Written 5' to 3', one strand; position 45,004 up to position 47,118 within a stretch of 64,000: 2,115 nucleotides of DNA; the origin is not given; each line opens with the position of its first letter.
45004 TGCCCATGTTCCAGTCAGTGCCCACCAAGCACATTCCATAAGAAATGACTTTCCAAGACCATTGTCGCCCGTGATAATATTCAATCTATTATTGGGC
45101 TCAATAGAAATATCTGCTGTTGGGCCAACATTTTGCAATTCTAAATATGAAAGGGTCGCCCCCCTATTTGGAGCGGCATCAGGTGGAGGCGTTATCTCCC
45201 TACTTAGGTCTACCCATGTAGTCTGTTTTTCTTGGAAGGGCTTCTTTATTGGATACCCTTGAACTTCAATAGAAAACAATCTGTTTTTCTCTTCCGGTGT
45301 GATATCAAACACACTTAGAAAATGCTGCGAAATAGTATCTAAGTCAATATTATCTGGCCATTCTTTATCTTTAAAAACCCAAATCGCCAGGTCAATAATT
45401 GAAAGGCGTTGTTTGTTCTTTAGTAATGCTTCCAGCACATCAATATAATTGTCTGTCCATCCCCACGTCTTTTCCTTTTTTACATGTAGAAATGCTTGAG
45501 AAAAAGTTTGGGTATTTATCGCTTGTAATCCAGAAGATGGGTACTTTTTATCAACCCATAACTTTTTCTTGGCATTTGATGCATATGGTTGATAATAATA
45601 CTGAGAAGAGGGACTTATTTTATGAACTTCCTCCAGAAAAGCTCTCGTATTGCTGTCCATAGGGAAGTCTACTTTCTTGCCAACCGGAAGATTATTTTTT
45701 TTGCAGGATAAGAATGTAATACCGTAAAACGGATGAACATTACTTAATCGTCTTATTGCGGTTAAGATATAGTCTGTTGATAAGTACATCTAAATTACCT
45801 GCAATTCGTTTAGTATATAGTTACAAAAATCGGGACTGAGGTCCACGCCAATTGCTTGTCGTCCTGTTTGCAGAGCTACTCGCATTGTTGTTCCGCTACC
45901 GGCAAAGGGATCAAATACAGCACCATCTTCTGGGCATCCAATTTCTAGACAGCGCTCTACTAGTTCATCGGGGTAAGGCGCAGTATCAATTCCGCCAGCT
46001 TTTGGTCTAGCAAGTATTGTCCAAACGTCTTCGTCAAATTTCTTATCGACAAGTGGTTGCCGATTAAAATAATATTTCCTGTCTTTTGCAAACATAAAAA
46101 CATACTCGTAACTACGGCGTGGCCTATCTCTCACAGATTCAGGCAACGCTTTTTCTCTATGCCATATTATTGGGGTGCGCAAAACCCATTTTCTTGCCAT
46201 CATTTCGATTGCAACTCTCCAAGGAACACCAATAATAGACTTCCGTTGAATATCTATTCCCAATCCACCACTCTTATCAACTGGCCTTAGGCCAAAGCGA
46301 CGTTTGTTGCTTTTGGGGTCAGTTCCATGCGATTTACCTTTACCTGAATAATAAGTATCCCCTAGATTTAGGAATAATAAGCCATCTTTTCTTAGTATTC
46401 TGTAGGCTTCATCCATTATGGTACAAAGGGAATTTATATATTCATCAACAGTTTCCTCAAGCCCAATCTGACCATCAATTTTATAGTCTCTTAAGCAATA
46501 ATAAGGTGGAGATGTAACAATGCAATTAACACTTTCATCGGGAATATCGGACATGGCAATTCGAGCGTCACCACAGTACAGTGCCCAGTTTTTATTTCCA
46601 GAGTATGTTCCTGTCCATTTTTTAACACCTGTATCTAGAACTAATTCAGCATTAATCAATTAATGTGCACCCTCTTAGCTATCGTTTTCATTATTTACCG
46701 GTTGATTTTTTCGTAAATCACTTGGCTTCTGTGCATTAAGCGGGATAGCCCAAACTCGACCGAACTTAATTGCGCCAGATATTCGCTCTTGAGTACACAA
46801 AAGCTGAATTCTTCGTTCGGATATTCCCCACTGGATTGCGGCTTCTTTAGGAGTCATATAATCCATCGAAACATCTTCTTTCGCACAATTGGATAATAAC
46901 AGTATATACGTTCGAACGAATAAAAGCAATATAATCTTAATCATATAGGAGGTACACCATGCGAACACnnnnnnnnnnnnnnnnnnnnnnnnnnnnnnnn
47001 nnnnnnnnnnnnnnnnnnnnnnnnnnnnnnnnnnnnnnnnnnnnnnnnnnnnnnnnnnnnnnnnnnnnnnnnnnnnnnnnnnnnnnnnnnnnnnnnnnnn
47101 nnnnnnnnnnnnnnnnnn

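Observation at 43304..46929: Septu-like ATPase + HNH pair translationally welded to an SPPY DNA methyltransferase and an HTH gene: candidate methylation-gated Septu/R-M hybrid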

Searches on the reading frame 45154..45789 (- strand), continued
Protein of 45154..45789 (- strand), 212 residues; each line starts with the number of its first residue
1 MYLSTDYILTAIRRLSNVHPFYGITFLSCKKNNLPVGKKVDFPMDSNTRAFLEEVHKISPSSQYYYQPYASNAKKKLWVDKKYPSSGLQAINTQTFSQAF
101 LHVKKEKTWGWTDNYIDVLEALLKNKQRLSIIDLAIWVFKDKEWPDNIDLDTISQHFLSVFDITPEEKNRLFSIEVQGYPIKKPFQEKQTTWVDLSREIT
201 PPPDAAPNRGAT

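Call 97: search_protein_families(library=pfam, proteins=[P0124, P0126, P0129, L230:5139-5576:+, L223:6795-8042:+, L231:6010-7047:+, L231:2887-3126:+], max_evalue=0.01)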
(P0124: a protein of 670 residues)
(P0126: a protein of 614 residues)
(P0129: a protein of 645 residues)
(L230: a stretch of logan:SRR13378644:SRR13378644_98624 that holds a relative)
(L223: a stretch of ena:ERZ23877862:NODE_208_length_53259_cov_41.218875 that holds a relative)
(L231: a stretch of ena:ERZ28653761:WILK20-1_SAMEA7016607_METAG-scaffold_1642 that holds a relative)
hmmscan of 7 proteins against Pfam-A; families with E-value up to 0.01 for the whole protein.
P0124 (670 aa): 7 families
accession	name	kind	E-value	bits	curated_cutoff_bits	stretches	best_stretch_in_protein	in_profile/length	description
PF07728.20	AAA_5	-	2.1e-23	83.3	22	1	418-567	1-139/139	AAA domain (dynein-related subfamily)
PF20720.3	nSTAND3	-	1.3e-06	28.6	27.2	1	400-445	1-46/155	Novel STAND NTPase 3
PF13401.12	AAA_22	-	0.0012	19.6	27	1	415-464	4-51/130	AAA domain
PF00004.35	AAA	-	0.0019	19.1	21.2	1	419-569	1-125/131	ATPase family associated with various cellular activities (AAA)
PF13173.12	AAA_14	-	0.0031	17.9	27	1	417-505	3-73/129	AAA domain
PF01695.23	IstB_IS21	-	0.0077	16.2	24.1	0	413-441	89-117/238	IstB-like ATP binding protein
PF04851.21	ResIII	-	0.0097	16.3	22.5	0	406-453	9-60/164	Type III restriction enzyme, res subunit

P0126 (614 aa): 15 families
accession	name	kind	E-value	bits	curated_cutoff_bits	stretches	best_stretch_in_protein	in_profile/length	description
PF07728.20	AAA_5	-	6.6e-16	59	22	2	242-288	1-48/139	AAA domain (dynein-related subfamily)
PF00004.35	AAA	-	1.7e-07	32.1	21.2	1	243-268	1-24/131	ATPase family associated with various cellular activities (AAA)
PF01695.23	IstB_IS21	-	8.4e-06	25.9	24.1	1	231-274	83-126/238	IstB-like ATP binding protein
PF20720.3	nSTAND3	-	1.3e-05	25.4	27.2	1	234-266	11-43/155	Novel STAND NTPase 3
PF07726.17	AAA_3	-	4.5e-05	23.8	27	1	243-312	2-65/131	ATPase family associated with various cellular activities (AAA)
PF13401.12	AAA_22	-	5.5e-05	23.9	27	1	241-286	6-54/130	AAA domain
PF13245.12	AAA_19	-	0.00089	19.9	25.1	0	239-268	10-39/134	AAA domain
PF13521.12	AAA_28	-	0.0011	19.7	27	1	243-266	2-25/164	AAA domain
PF05496.18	RuvB_N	-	0.0014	18.8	27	0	242-270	35-63/159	Holliday junction DNA helicase RuvB P-loop domain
PF13481.12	AAA_25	-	0.0019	18.3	27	1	233-264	27-57/195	AAA domain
PF13238.12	AAA_18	-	0.0023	18.8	29.4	1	243-294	1-43/128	AAA domain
PF13191.12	AAA_16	-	0.0028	18.6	32.6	1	242-287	26-74/167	AAA ATPase domain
PF07693.20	KAP_NTPase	-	0.0037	17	20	1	238-438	18-168/293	KAP family P-loop domain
PF13173.12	AAA_14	-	0.0042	17.5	27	0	241-265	3-27/129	AAA domain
PF24883.2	NPHP3_N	-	0.0054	17.4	24.8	0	243-273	25-55/164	Nephrocystin 3, N-terminal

P0129 (645 aa): 5 families
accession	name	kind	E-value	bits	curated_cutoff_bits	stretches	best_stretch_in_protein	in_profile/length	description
PF13175.12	AAA_15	-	2.9e-22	80.2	32.1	2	509-577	298-374/374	AAA ATPase domain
PF13304.12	AAA_21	-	5.9e-18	66.4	27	1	235-578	1-304/304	AAA domain, putative AbiEii toxin, Type IV TA system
PF13476.12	AAA_23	-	2.7e-06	28.6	27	1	218-319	4-98/201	AAA domain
PF13555.12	AAA_29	-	8.8e-05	22.6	27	1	226-260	14-49/61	P-loop containing region of AAA domain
PF11398.14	DUF2813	-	0.00032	20.6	21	0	231-260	20-49/372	Protein of unknown function (DUF2813)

L230:5139-5576:+ (145 aa): 0 families

L223:6795-8042:+ (416 aa): 1 family
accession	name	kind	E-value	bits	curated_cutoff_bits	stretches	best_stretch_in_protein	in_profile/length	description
PF09563.16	RE_LlaJI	-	2.7e-27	96.4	23.6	1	46-380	1-347/365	LlaJI restriction endonuclease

L231:6010-7047:+ (345 aa): 1 family
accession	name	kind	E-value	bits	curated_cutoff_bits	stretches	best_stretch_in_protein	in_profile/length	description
PF10117.15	McrBC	-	3.8e-37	128.4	23.9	1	7-297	34-317/318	McrBC 5-methylcytosine restriction system component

L231:2887-3126:+ (79 aa): 2 families
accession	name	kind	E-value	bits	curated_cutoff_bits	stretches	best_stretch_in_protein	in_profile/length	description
PF13443.12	HTH_26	-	2e-19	70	22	1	15-73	1-61/63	Cro/C1-type HTH DNA-binding domain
PF01381.28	HTH_3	-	3.8e-06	27.3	23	1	18-68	3-54/55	Helix-turn-helix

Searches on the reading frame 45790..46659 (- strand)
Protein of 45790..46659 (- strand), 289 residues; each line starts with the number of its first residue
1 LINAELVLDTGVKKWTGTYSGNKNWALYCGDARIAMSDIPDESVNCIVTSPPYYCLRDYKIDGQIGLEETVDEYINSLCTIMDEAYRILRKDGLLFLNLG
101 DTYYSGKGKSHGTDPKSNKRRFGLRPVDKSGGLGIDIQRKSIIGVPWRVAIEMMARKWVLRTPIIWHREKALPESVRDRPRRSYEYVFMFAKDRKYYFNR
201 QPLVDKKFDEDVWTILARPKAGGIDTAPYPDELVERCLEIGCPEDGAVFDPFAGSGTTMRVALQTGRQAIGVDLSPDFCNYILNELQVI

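Call 4: search_protein_families(library=pfam, proteins=[window:45790-46659:-], max_evalue=0.01)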
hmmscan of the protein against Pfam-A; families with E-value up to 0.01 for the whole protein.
window:45790-46659:- (289 aa): 2 families
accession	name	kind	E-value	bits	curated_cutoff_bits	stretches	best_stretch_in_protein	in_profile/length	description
PF01555.25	N6_N4_Mtase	-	3.9e-40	138.6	26.7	1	44-282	1-219/221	DNA methylase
PF08241.18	Methyltransf_11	-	0.0024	18.9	21.2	0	74-97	72-95/95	Methyltransferase domain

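Call 5: search_protein_families(library=padloc, proteins=[window:45790-46659:-], max_evalue=0.01)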
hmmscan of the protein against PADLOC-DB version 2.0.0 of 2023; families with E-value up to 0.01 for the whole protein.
window:45790-46659:- (289 aa): 69 families (the best 25 are shown)
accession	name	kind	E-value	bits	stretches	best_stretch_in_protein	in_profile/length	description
PDLC03387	MTase_II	-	3.4e-81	270.6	1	23-284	10-273/289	Type II methyltransferase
PDLC03252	MTase_II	-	3.6e-52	175.9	1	27-277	93-344/365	Type II methyltransferase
PDLC03336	MTase_II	-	2.8e-46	156.5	2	19-201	24-188/421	Type II methyltransferase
PDLC03316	MTase_II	-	1.6e-38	130.8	3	10-104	24-115/390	Type II methyltransferase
PDLC03353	MTase_II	-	8.7e-32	108.7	2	175-285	132-249/260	Type II methyltransferase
PDLC03309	MTase_II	-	1.2e-31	107.9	2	63-280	121-337/353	Type II methyltransferase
PDLC03303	MTase_II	-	9.1e-31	105.1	2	29-111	8-90/668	Type II methyltransferase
PDLC03350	MTase_II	-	1.7e-26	91.4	2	206-285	215-294/312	Type II methyltransferase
PDLC03299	MTase_II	-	3.2e-25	87.2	2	19-100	9-88/296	Type II methyltransferase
PDLC03371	MTase_II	-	1.7e-24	84.7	2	155-287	109-253/260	Type II methyltransferase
PDLC03259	MTase_II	-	4.1e-19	66.7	2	28-103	7-81/423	Type II methyltransferase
PDLC03265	MTase_II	-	3.1e-18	64.3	2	210-287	252-329/333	Type II methyltransferase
PDLC03320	MTase_II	-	4.6e-16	56.8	2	211-286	196-274/289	Type II methyltransferase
PDLC03260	MTase_II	-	5.6e-16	56.4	2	26-102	11-82/349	Type II methyltransferase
PDLC03228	MTase_II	-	2.1e-15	55.2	2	27-95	4-68/227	Type II methyltransferase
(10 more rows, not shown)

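Call 7: search_protein_families(library=ncbifam, proteins=[window:45790-46659:-], max_evalue=0.01)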
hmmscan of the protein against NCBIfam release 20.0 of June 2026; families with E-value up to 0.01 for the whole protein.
window:45790-46659:- (289 aa): 4 families
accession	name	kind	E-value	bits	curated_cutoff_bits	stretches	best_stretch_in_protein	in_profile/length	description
NF008572.0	PRK11524.1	equivalog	3.2e-17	62.6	292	2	18-97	8-84/294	adenine-specific DNA-methyltransferase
NF010253.0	PRK13699.1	subfamily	5.7e-12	45.8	244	2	30-95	7-68/226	DNA methyltransferase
NF050803.1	DnaMtaseCcrMCaul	equivalog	1.1e-09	37.7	830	1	158-281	106-242/350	adenine-specific DNA-methyltransferase CcrM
NF045667.1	MTase_DVU1556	equivalog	0.00024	20.6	155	0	233-279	10-58/213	DVU_1556 family methyltransferase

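Call 27: search_solved_structures(query=window:45790-46659:-, max_evalue=0.001, show_alignments=2)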
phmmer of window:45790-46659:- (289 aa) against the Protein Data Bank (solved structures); distinct sequences matched with E-value up to 0.001: 12.
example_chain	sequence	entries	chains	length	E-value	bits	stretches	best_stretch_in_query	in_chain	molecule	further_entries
2zie_A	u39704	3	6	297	1.2e-20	76.9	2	27-103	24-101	Putative modification methylase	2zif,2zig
9c3u_A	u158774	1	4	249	9.3e-14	54.3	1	191-280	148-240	Methyltransferase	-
8s9m_A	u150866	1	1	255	1.3e-13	53.8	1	162-278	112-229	DNA cytosine-N4 methyltransferase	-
8s9n_A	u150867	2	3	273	1.5e-13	53.6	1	162-278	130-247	DNA cytosine-N4 methyltransferase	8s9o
8urk_A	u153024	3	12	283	1.7e-13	53.5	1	191-280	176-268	Methyltransferase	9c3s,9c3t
1eg2_A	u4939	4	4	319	1.7e-09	40.3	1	229-286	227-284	MODIFICATION METHYLASE RSRI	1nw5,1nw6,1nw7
1nw8_A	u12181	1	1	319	2.9e-09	39.6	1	229-286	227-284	MODIFICATION METHYLASE RSRI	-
1boo_A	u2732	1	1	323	1.5e-08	37.2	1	23-106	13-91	PROTEIN (N-4 CYTOSINE-SPECIFIC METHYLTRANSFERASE PVU II)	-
1g60_A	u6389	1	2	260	3.2e-07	32.8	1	227-288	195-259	Adenine-specific Methyltransferase MboIIA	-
5hfj_A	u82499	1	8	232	1.6e-05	27.3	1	157-278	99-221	Adenine specific DNA methyltransferase (DpnA)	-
5hek_A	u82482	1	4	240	1.7e-05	27.2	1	157-278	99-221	Adenine specific DNA methyltransferase (DpnA)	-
6pbd_A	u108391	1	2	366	6.7e-05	25.2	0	156-280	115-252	Modification methylase CcrMI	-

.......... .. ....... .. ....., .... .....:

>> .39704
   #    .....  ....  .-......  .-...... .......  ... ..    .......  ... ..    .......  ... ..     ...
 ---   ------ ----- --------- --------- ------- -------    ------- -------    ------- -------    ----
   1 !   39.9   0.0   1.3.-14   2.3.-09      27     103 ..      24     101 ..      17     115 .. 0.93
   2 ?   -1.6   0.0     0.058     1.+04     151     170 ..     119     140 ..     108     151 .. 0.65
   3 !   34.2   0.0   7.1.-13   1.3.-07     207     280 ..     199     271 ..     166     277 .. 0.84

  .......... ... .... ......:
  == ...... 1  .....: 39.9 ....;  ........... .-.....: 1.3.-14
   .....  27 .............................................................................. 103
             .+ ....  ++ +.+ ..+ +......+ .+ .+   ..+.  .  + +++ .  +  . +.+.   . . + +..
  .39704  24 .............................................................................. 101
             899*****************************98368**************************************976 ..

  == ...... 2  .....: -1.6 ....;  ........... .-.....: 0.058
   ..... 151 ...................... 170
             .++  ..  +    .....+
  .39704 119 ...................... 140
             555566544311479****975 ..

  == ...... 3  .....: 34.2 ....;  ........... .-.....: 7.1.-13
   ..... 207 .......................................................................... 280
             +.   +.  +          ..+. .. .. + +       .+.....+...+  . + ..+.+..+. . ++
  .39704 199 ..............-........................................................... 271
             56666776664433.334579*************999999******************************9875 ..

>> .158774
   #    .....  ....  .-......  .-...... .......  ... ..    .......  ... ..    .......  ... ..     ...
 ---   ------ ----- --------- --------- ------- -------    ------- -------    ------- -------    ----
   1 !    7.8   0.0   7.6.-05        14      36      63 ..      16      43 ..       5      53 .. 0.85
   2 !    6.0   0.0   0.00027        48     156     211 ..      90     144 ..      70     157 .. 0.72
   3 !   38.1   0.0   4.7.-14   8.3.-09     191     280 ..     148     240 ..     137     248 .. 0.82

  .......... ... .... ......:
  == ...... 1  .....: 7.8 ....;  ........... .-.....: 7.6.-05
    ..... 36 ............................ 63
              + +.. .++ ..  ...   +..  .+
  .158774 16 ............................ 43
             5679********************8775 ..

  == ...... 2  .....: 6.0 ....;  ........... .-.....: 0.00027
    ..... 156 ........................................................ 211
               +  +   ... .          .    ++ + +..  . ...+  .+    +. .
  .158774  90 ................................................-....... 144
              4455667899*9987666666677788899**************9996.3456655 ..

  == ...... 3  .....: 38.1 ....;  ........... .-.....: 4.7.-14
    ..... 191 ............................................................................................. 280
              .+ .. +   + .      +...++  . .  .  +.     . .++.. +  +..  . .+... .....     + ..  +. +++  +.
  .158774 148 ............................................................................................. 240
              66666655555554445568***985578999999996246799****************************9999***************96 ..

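Call 75: find_related_loci(query=A4, collection=viral_contigs, flank=4000)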
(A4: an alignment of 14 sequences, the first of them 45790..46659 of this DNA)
Query A4 (289 aa) in viral_contigs; peptide patterns used: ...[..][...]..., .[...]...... (x = any residue, [..] = any of these).
46 stretches matched a pattern; 43 encode a relative of the query (tblastn E <= 1e-3); 43 distinct loci.
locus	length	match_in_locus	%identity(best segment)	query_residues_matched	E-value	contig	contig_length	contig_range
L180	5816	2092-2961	84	1-289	1e-173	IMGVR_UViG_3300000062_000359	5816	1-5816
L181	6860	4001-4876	60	1-289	5e-119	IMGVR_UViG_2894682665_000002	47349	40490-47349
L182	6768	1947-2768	48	12-287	7e-89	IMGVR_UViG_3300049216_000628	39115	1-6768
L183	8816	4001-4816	49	12-286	5e-87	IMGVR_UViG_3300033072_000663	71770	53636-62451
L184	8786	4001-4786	51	26-287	2e-83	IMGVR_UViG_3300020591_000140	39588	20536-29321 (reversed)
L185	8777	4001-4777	45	26-287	6e-77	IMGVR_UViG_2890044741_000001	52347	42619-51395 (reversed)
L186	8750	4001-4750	50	27-280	3e-77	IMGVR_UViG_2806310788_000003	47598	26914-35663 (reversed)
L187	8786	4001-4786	45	21-286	6e-73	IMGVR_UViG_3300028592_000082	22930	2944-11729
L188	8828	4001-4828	44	3-278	3e-71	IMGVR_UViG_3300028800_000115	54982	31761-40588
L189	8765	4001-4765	42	30-289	7e-63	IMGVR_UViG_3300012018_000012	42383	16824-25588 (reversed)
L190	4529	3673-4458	43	19-285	2e-62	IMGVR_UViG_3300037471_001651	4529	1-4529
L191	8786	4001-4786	43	19-285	2e-62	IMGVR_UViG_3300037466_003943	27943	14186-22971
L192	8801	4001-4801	39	24-278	5e-58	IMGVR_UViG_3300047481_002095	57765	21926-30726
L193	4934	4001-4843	36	22-289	4e-57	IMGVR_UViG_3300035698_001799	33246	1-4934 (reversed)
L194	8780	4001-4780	40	30-278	7e-57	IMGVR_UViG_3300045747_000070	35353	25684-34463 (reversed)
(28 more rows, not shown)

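Call 78: search_protein_families(library=pfam, proteins=[L182:4384-6099:-, L182:2806-4338:+, L182:1647-2828:+], max_evalue=0.01)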
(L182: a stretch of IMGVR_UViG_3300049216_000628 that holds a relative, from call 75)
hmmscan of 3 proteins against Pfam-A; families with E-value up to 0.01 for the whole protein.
L182:4384-6099:- (571 aa): 7 families
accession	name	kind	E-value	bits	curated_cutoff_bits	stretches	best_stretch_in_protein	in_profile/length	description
PF07728.20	AAA_5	-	9.9e-05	22.8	22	1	253-360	2-100/139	AAA domain (dynein-related subfamily)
PF20720.3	nSTAND3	-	0.0002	21.5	27.2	1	241-275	8-42/155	Novel STAND NTPase 3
PF13191.12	AAA_16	-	0.0019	19.2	32.6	1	250-285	24-63/167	AAA ATPase domain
PF13604.12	AAA_30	-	0.0027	17.9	27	1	248-354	16-117/191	AAA domain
PF13401.12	AAA_22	-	0.0029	18.4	27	1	249-310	4-60/130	AAA domain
PF00004.35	AAA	-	0.0032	18.3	21.2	1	253-275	1-23/131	ATPase family associated with various cellular activities (AAA)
PF03796.21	DnaB_C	-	0.0044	16.9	27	1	246-275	15-44/255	DnaB-like helicase C terminal domain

L182:2806-4338:+ (510 aa): 0 families

L182:1647-2828:+ (393 aa): 3 families
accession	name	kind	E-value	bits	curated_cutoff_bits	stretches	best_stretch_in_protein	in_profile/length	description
PF01555.25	N6_N4_Mtase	-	7.8e-38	131.1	26.7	1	133-370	1-220/221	DNA methylase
PF12728.13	HTH_17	-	2.3e-08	34.6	27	1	5-55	1-49/51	Helix-turn-helix domain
PF03602.21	Cons_hypoth95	-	0.0011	19.1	24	0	333-363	43-74/182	Conserved hypothetical protein 95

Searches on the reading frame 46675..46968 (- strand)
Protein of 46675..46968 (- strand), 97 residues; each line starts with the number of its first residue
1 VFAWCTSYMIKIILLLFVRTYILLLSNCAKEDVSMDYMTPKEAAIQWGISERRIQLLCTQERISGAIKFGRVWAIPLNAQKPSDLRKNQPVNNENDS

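Call 4: search_protein_families(library=pfam, proteins=[window:46675-46968:-], max_evalue=0.01)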
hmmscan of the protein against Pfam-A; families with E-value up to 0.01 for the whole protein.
window:46675-46968:- (97 aa): 2 families
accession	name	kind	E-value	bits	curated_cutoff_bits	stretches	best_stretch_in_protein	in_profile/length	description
PF20038.5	HTH_59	-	0.00022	21.6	27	1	36-73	6-50/66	Helix-turn-helix domain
PF12728.13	HTH_17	-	0.0038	17.9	27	1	37-76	1-39/51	Helix-turn-helix domain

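Call 5: search_protein_families(library=padloc, proteins=[window:46675-46968:-], max_evalue=0.01)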
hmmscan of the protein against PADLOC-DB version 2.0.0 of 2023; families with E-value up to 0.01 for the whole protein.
window:46675-46968:- (97 aa): 0 families

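Call 7: search_protein_families(library=ncbifam, proteins=[window:46675-46968:-], max_evalue=0.01)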
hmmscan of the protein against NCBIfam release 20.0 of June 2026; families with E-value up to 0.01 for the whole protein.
window:46675-46968:- (97 aa): 0 families
